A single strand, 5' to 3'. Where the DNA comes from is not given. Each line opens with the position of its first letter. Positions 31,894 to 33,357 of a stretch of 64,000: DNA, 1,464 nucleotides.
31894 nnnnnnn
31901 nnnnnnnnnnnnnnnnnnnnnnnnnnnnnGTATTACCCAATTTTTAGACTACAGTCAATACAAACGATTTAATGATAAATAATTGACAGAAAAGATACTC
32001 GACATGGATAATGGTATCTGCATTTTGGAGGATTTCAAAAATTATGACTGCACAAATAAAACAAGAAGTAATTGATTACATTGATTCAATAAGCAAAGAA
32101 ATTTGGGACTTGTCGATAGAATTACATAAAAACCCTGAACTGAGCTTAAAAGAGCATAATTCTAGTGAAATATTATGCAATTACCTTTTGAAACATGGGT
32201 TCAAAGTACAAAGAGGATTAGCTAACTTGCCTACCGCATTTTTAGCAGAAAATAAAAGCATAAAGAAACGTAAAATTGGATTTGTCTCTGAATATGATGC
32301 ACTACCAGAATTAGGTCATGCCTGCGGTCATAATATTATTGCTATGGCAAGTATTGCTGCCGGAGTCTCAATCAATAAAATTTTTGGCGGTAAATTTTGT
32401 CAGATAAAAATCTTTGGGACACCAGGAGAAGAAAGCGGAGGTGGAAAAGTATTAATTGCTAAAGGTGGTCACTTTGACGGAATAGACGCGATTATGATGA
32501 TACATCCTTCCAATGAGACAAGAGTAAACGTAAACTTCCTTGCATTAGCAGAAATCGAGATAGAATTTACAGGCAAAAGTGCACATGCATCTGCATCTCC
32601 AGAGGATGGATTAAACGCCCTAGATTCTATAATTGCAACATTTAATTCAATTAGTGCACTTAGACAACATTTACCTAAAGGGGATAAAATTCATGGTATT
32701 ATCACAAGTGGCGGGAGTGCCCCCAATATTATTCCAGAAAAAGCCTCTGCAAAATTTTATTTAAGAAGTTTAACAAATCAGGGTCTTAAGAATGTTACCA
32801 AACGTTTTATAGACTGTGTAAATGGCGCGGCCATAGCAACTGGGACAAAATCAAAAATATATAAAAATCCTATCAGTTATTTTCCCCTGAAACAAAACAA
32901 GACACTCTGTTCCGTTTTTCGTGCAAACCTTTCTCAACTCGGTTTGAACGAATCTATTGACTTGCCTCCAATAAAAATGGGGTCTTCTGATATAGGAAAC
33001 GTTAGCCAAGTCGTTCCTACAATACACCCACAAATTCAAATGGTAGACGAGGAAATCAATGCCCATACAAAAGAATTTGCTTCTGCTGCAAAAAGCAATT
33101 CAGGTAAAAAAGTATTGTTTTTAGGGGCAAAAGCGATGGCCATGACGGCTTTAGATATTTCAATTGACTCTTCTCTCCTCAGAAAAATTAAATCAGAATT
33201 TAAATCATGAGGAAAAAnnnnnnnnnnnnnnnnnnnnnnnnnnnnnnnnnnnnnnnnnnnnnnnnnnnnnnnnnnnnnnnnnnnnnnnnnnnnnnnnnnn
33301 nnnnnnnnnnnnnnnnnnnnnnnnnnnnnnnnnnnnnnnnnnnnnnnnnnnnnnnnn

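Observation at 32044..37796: Peptidoglycan turnover operon: M20D amidohydrolase - Slt - AnmK - M20 deacylase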

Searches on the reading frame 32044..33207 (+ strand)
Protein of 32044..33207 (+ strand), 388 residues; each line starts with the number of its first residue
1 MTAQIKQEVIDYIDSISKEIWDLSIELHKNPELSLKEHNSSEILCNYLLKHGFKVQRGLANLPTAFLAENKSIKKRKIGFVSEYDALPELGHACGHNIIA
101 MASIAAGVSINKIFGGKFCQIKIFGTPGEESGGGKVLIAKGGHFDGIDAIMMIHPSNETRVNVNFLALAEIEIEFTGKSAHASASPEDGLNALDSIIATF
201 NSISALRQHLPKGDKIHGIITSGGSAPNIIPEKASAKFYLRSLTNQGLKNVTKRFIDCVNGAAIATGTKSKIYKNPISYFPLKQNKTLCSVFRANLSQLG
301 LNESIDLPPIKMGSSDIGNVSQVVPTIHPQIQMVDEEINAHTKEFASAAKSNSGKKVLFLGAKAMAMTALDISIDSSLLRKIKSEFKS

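Call 6: search_protein_families(library=pfam, proteins=[window:32044-33207:+])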
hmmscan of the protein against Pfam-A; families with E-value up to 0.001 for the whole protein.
window:32044-33207:+ (388 aa): 2 families
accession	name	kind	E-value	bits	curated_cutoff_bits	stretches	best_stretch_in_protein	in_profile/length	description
PF07687.19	M20_dimer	-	1.9e-11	44.3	21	1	169-262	7-102/107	Peptidase dimerisation domain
PF01546.33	Peptidase_M20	-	9.6e-06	26.1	24.6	1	84-327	6-171/206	Peptidase family M20/M25/M40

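Call 7: search_protein_families(library=ncbifam, proteins=[window:32044-33207:+])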
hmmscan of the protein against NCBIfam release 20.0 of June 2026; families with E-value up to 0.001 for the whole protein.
window:32044-33207:+ (388 aa): 21 families
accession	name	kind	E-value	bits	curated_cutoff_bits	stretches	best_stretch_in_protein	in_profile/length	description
TIGR01891.1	amidohydrolases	subfamily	4.2e-58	197.2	153.75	1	23-349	4-360/366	amidohydrolase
NF040868.1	carboxypep_CpsA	equivalog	1.1e-22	80.3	500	1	7-370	2-387/391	carboxypeptidase CpsA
NF006365.0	PRK08588.1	subfamily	5.3e-14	52.3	289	1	108-265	118-281/383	succinyl-diaminopimelate desuccinylase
NF004788.0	PRK06133.1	subfamily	6.4e-11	41.8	349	1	120-261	168-309/417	glutamate carboxypeptidase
TIGR01910.1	DapE-ArgE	subfamily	9.4e-11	41.5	217.6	1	102-264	112-281/373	ArgE/DapE family deacylase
NF038260.1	ectoine_DoeB_2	equivalog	6.4e-10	38.4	550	1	23-299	11-307/378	N(2)-acetyl-L-2,4-diaminobutanoate deacetylase DoeB2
NF005602.0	PRK07338.1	equivalog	2.7e-08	32.8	357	1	170-272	207-308/409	hydrolase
NF006399.0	PRK08651.1-2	equivalog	8.9e-08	31.5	381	1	126-206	136-216/405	succinyl-diaminopimelate desuccinylase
NF001747.0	PRK00466.1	equivalog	3.6e-07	29.3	288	1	118-258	111-246/346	N-acetyl-lysine deacetylase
NF006772.0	PRK09290.2-1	subfamily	3.2e-06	26.2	424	1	167-359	220-409/430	allantoate amidohydrolase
NF006404.0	PRK08652.1-2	equivalog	1e-05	24.7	348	1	100-259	87-235/332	acetylornithine deacetylase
NF006771.0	PRK09290.1-5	subfamily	3e-05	22.7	399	1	167-303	214-351/413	allantoate amidohydrolase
TIGR01892.1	AcOrn-deacetyl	equivalog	3.4e-05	23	297.7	1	170-262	171-272/365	acetylornithine deacetylase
NF009558.0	PRK13013.1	equivalog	5.7e-05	22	428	1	100-197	130-230/429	acetylornithine deacetylase/succinyl-diaminopimelate desuccinylase family protein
NF009555.0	PRK13004.1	equivalog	0.00011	21.2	321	1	168-212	183-226/399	YgeY family selenium metabolism-linked hydrolase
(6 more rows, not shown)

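Call 14: find_homologous_proteins(query=window:32044-33207:+)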
Query window:32044-33207:+ (388 aa): 7923 proteins with E <= 0.001 among 8000 candidates; the best 120 are listed.
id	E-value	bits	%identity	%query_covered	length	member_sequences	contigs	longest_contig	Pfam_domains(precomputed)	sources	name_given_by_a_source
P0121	3.0e-251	851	100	100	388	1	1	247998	PF01546.34,PF07687.20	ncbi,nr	ncbi:MAG: M20 family metallopeptidase [Nitrospinota bacterium]|nr:M20 family metallopeptidase [Nitro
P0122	5.4e-211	718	83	100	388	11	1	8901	PF01546.34,PF07687.20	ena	-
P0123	5.8e-206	702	80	100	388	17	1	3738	PF01546.34,PF07687.20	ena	-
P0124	8.1e-206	701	80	100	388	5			PF01546.34,PF07687.20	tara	tara:strand:+ start:333 stop:1499 length:1167 start_codon:yes stop_codon:yes gene_type:complete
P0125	1.0e-205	701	80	100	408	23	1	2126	PF01546.34,PF07687.20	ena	-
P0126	3.0e-136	473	54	99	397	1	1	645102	PF01546.34,PF07687.20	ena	-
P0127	3.4e-134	466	54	99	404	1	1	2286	PF01546.34,PF07687.20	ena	-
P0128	1.8e-132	460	52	99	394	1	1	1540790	PF01546.34,PF07687.20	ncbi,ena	-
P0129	3.0e-132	459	54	99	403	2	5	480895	PF01546.34,PF07687.20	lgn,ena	-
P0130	8.3e-132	458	53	99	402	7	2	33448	PF01546.34,PF07687.20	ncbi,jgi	ncbi:MAG: M20 family metallopeptidase [Nitrospinota bacterium]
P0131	2.4e-131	456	54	98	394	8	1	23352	PF01546.34,PF07687.20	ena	-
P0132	3.5e-131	456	54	99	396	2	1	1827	PF01546.34,PF07687.20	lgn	-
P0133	3.9e-131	456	53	99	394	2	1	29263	PF01546.34,PF07687.20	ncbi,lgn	-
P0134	6.9e-131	455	53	99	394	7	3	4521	PF01546.34,PF07687.20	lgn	-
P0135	7.5e-131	455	53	98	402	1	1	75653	PF01546.34,PF07687.20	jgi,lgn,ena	-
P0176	7.0e-103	363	47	99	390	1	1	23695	PF01546.34,PF07687.20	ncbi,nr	ncbi:MAG: M20 family metallopeptidase [Deltaproteobacteria bacterium]|nr:M20 family metallopeptidase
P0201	5.3e-100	353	45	99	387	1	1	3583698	PF01546.34,PF07687.20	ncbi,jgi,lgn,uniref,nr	ncbi:M20 family metallopeptidase [Geobacter benzoatilyticus]|jgi:amidohydrolase|uniref:Peptidase M20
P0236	8.4e-99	349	44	98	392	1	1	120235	PF01546.34,PF07687.20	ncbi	ncbi:MAG: M20 family metallopeptidase [Candidatus Methylomirabilales bacterium]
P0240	9.3e-99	349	45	100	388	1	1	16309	PF01546.34,PF07687.20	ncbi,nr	ncbi:MAG: M20 family metallopeptidase [Nitrospirae bacterium]|nr:M20 family metallopeptidase [Nitros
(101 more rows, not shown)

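Call 22: search_solved_structures(query=window:32044-33207:+, max_evalue=1e-10)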
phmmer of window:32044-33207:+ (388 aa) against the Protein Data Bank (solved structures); distinct sequences matched with E-value up to 1e-10: 3.
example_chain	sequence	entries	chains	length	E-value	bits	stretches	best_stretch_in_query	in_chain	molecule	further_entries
3ram_A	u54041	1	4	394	1.2e-76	261.6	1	6-381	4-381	HmrA protein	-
7yh4_A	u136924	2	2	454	1.6e-65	225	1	10-387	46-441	Xaa-Arg dipeptidase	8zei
8xzc_A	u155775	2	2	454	5.9e-65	223.1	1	10-387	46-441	Xaa-Arg dipeptidase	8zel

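Call 27: find_encoding_contigs(protein=P0201, flank=8000, max_places=1)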
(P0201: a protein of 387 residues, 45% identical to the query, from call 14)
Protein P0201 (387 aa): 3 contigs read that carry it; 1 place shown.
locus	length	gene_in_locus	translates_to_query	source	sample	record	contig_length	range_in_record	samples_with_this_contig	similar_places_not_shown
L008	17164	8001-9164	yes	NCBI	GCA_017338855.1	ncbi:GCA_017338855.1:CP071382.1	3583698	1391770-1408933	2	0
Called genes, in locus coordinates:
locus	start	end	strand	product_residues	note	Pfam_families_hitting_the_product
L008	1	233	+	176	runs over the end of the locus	-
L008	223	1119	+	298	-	PF01040:UbiA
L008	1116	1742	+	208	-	PF02441:Flavoprotein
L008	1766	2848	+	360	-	PF04055:Radical_SAM, PF19288:CofH_C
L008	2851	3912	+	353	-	PF04055:Radical_SAM, PF19288:CofH_C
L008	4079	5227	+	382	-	PF01612:DNA_pol_A_exo1, PF00570:HRDC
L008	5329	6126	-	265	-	-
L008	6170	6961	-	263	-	PF20260:PUA_4, PF04452:Methyltrans_RNA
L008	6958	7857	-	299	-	PF06325:PrmA, PF05175:MTS, PF13489:Methyltransf_23 (weak), PF08241:Methyltransf_11, PF08242:Methyltransf_12 (faint), PF13649:Methyltransf_25, PF13847:Methyltransf_31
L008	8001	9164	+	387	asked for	PF01546:Peptidase_M20, PF07687:M20_dimer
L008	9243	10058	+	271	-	PF03618:Kinase-PPPase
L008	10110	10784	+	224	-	PF00072:Response_reg, PF00486:Trans_reg_C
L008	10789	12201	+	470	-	PF17203:sCache_3_2 (weak), PF00672:HAMP, PF00512:HisKA, PF02518:HATPase_c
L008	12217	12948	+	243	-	PF01048:PNP_UDP_1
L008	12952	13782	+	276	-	PF02621:VitK2_biosynth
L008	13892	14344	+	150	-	PF03330:DPBB_1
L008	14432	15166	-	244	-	PF03550:LolB (weak)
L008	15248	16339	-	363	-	PF02812:ELFV_dehydrog_N, PF00208:ELFV_dehydrog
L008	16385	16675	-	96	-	PF03992:ABM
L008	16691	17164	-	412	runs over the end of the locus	PF00083:Sugar_tr, PF07690:MFS_1, PF12832:MFS_1_like (weak)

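Call 28: find_encoding_contigs(protein=P0176, flank=8000, max_places=1)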
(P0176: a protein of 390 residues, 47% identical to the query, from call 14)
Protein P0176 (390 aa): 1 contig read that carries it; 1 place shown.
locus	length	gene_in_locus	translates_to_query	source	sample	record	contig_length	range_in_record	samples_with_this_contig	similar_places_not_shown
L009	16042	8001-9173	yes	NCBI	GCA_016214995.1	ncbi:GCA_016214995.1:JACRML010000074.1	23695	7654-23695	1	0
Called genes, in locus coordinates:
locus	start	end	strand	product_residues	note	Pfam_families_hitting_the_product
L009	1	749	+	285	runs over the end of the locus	PF02678:Pirin, PF07883:Cupin_2 (faint), PF05726:Pirin_C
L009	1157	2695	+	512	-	PF03853:YjeF_N, PF01256:Carb_kinase, PF02110:HK (weak)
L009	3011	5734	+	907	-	PF00690:Cation_ATPase_N, PF00122:E1-E2_ATPase, PF13246:Cation_ATPase, PF00702:Hydrolase, PF00689:Cation_ATPase_C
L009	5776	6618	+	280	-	PF01145:Band_7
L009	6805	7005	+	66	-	PF00313:CSD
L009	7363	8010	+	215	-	PF00702:Hydrolase, PF08282:Hydrolase_3 (faint), PF12710:HAD, PF13419:HAD_2, PF13242:Hydrolase_like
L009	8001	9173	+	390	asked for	PF01546:Peptidase_M20, PF07687:M20_dimer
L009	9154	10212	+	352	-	PF08279:HTH_11, PF13280:WYL, PF25583:WCX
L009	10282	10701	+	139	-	PF04255:DUF433 (faint)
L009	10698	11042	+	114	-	PF18478:PIN_10 (weak), PF18480:DUF5615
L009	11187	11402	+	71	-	-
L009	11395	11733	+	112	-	PF02452:PemK_toxin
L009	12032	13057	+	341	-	-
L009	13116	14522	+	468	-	PF04471:Mrr_cat, PF22722:NA-iREase1, PF07719:TPR_2 (faint)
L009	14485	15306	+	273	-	-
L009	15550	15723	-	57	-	PF01058:Oxidored_q6 (weak)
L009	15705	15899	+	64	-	-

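Call 67: find_encoding_contigs(protein=P0236, flank=8000, max_places=1)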
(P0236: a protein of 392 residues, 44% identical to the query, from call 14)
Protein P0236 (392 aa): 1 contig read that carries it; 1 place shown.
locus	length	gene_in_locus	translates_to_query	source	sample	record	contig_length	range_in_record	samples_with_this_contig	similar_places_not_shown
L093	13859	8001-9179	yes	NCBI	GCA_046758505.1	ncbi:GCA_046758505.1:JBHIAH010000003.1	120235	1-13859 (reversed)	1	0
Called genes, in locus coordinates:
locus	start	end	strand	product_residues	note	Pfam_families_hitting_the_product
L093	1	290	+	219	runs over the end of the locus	-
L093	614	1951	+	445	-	PF16656:Pur_ac_phosph_N, PF00149:Metallophos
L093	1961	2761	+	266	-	PF01113:DapB_N (weak), PF01408:GFO_IDH_MocA (weak), PF01488:Shikimate_DH (weak), PF03447:NAD_binding_3, PF03807:F420_oxidored, PF01958:Asp_DH_C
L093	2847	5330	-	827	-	-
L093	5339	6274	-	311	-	-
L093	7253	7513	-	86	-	-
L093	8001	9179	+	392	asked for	PF01546:Peptidase_M20, PF07687:M20_dimer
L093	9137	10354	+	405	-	PF03702:AnmK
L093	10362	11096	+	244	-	PF13580:SIS_2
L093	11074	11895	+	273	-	PF00565:SNase, PF00932:LTD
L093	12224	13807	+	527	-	PF07969:Amidohydro_3, PF01979:Amidohydro_1 (weak)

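Call 68: find_encoding_contigs(protein=P0240, flank=8000, max_places=1)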
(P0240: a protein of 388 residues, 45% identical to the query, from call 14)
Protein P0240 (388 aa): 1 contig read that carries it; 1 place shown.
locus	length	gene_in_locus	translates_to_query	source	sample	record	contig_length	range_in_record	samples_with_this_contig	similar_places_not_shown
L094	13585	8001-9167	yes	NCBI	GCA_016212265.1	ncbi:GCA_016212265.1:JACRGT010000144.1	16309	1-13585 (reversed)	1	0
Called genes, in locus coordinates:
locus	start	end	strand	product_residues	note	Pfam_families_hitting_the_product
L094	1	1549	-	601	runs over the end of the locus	PF00989:PAS, PF13188:PAS_8 (faint), PF08448:PAS_4, PF13426:PAS_9, PF00512:HisKA, PF02518:HATPase_c, PF00072:Response_reg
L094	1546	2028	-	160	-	PF14340:DUF4395 (weak)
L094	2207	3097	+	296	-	PF01545:Cation_efflux, PF16916:ZT_dimer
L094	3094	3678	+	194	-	PF04011:LemA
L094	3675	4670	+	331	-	PF04166:PdxA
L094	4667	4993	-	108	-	PF13181:TPR_8 (faint), PF13414:TPR_11, PF00515:TPR_1 (weak), PF07719:TPR_2 (weak)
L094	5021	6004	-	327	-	PF13623:SurA_N_2, PF13624:SurA_N_3, PF09312:SurA_N, PF13145:Rotamase_2, PF13616:Rotamase_3, PF00639:Rotamase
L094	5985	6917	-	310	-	PF13623:SurA_N_2, PF13624:SurA_N_3, PF09312:SurA_N, PF13145:Rotamase_2, PF13616:Rotamase_3, PF00639:Rotamase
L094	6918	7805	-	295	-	PF13623:SurA_N_2 (weak), PF13624:SurA_N_3 (weak), PF00639:Rotamase, PF13145:Rotamase_2 (weak), PF13616:Rotamase_3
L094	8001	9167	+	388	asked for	PF01546:Peptidase_M20 (weak), PF07687:M20_dimer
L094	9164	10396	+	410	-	PF03702:AnmK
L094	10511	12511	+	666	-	PF02310:B12-binding, PF04055:Radical_SAM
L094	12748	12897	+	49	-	-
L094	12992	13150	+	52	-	PF22297:PccH (weak)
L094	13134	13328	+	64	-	PF22297:PccH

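Call 76: search_protein_families(library=ncbifam, proteins=[L093:10362-11093:+, L093:12224-13804:+], max_evalue=1e-10)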
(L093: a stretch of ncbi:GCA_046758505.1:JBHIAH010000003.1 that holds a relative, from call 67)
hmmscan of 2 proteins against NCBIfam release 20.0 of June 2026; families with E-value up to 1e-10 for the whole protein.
L093:10362-11093:+ (244 aa): 1 family
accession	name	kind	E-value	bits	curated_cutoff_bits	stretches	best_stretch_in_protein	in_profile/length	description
NF002805.0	PRK02947.1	subfamily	1.4e-86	289.7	135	1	6-243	7-245/247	sugar isomerase domain-containing protein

L093:12224-13804:+ (527 aa): 4 families
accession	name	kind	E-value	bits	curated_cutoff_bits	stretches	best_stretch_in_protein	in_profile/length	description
NF006560.0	PRK09061.1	subfamily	5.5e-64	216.3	340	2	1-293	25-303/517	amidohydrolase family protein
TIGR00857.1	pyrC_multi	subfamily_domain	1.4e-12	47.4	279.05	0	21-65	5-49/412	dihydroorotase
NF004839.0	PRK06189.1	equivalog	9.7e-12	44.2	631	0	1-64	2-63/451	allantoinase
TIGR03178.1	allantoinase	equivalog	1.1e-11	44.3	357.85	0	3-63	1-59/441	allantoinase AllB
